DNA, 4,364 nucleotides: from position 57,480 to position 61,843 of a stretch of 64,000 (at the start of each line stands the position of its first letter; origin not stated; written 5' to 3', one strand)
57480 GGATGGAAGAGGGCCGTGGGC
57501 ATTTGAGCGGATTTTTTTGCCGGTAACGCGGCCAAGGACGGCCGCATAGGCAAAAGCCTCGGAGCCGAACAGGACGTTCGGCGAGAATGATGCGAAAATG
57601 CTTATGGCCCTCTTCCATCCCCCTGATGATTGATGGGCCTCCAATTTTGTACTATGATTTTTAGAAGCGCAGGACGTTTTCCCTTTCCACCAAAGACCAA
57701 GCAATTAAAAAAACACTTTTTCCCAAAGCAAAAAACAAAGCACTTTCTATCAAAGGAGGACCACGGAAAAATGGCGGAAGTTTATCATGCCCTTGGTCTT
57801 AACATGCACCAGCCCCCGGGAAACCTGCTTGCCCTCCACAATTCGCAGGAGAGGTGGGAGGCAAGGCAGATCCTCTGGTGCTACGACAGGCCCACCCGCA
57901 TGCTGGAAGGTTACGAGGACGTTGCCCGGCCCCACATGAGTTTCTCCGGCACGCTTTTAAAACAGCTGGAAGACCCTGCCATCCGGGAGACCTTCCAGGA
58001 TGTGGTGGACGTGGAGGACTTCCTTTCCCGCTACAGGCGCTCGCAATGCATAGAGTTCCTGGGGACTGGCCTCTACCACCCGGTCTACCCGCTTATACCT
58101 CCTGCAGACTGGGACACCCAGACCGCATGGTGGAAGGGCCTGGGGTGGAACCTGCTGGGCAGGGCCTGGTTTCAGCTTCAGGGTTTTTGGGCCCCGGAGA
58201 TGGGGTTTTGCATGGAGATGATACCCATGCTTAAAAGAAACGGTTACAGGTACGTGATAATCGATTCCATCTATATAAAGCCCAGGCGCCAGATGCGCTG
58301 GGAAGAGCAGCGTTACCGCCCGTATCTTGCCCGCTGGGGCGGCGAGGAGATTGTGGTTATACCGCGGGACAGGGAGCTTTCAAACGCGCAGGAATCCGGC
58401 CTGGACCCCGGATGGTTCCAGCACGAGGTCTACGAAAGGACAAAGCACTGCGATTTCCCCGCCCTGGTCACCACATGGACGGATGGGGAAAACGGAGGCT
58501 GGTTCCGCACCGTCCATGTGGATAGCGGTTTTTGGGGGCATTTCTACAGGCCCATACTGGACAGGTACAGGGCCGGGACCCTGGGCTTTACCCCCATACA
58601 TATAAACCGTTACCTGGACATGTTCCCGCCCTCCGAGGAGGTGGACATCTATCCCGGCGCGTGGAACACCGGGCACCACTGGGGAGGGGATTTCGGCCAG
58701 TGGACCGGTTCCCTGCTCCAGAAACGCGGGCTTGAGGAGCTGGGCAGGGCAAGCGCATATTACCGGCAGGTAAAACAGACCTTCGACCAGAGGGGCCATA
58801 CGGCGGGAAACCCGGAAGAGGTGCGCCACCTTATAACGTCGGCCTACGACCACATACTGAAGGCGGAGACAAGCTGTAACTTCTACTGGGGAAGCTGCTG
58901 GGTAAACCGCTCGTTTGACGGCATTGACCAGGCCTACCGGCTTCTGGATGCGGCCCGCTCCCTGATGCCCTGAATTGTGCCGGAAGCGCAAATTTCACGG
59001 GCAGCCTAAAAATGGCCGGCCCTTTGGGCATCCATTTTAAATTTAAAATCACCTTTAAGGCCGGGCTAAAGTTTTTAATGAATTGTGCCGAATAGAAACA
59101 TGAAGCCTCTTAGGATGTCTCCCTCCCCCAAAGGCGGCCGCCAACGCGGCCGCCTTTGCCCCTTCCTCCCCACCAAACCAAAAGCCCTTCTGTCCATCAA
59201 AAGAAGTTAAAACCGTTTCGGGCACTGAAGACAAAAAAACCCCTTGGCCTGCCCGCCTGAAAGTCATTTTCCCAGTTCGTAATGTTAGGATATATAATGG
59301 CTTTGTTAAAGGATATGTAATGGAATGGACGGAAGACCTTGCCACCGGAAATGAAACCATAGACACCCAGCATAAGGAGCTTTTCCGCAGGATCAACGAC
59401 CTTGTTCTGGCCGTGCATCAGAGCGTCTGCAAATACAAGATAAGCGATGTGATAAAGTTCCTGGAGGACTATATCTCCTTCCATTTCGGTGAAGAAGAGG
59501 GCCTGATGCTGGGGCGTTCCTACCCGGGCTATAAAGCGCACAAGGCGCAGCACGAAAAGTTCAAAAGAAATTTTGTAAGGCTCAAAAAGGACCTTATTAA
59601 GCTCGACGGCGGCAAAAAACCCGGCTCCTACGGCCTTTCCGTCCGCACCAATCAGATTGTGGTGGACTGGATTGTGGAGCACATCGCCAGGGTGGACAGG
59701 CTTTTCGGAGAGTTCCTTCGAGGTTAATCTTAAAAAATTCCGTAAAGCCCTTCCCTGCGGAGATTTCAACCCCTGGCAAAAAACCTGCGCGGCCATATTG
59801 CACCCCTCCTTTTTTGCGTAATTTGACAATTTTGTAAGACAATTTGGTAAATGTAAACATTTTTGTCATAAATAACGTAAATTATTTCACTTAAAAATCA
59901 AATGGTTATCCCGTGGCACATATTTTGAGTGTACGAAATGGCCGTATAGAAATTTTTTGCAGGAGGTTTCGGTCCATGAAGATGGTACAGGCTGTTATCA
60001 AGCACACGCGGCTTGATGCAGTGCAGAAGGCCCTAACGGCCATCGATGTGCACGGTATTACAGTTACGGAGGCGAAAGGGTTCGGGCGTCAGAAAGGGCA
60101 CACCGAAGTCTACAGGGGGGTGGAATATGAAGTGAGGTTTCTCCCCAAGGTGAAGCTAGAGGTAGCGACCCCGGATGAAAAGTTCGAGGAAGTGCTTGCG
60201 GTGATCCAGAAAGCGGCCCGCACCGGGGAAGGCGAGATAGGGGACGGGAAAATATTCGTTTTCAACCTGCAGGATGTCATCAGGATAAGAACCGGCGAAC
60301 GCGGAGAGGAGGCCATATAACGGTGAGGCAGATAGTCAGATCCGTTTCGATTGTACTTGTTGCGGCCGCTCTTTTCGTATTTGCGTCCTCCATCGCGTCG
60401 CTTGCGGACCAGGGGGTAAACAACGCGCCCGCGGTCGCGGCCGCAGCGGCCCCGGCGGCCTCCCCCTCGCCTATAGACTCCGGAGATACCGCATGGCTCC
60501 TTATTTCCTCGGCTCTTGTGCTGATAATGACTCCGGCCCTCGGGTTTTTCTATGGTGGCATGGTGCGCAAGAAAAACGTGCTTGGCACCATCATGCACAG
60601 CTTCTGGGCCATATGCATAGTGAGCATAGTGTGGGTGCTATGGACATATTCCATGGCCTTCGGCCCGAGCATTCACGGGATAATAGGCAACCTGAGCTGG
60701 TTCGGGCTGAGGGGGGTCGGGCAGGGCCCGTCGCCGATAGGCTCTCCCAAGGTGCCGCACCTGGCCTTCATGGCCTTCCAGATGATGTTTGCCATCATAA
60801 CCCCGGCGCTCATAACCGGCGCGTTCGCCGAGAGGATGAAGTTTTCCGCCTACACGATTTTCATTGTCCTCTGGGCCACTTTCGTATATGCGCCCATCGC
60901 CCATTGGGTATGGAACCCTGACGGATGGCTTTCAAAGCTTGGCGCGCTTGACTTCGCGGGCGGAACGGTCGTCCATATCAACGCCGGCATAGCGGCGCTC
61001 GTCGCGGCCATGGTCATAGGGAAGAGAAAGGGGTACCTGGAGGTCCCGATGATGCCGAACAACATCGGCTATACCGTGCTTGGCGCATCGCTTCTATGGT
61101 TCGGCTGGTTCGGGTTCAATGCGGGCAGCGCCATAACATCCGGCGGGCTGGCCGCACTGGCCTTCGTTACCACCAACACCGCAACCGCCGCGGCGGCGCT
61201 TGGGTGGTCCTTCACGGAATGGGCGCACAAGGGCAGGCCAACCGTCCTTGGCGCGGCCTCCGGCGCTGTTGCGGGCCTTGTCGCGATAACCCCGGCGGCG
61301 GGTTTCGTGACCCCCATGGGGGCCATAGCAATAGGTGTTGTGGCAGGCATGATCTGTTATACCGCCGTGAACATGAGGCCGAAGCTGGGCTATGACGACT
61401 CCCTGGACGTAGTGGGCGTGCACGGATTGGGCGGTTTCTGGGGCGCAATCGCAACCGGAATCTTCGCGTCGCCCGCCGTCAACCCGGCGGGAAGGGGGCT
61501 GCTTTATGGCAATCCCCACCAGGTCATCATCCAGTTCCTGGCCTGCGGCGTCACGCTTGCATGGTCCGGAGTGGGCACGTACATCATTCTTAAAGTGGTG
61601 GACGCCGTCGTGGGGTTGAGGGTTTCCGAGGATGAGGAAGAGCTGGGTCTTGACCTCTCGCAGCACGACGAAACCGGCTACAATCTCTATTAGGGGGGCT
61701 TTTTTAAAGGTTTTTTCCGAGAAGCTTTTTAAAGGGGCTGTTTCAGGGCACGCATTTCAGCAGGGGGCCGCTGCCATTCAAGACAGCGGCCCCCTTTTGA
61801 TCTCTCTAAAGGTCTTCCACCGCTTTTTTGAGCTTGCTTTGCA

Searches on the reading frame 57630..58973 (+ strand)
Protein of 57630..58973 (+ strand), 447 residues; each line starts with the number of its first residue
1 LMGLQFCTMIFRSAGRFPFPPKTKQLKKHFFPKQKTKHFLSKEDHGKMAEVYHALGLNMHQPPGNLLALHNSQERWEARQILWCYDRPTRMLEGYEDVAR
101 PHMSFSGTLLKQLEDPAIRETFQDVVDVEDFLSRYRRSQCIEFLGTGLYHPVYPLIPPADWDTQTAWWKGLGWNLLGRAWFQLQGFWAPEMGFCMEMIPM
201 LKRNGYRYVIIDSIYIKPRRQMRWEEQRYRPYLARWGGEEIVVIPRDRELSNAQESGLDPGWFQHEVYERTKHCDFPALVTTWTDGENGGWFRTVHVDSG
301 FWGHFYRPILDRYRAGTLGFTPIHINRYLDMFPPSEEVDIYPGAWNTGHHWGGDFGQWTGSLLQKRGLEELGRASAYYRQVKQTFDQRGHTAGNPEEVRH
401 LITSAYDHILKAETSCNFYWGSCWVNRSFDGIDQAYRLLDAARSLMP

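Call 50: search_protein_families(library=pfam, proteins=[window:57630-58973:+], max_evalue=0.0001)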
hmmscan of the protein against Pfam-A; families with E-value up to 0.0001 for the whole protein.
window:57630-58973:+ (447 aa): 1 family
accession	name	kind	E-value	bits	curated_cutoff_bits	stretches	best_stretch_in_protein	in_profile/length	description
PF03065.20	Glyco_hydro_57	-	1.3e-14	54.6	21.2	1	88-253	70-206/291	Glycosyl hydrolase family 57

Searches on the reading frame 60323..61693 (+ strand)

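Call 50: search_protein_families(library=pfam, proteins=[window:60323-61693:+], max_evalue=0.0001)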
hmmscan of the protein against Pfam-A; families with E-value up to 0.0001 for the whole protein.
window:60323-61693:+ (456 aa): 1 family
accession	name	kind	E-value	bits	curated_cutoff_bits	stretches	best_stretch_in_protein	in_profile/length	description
PF00909.26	Ammonium_transp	-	1.5e-135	452.4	23.2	1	57-453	1-399/399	Ammonium Transporter Family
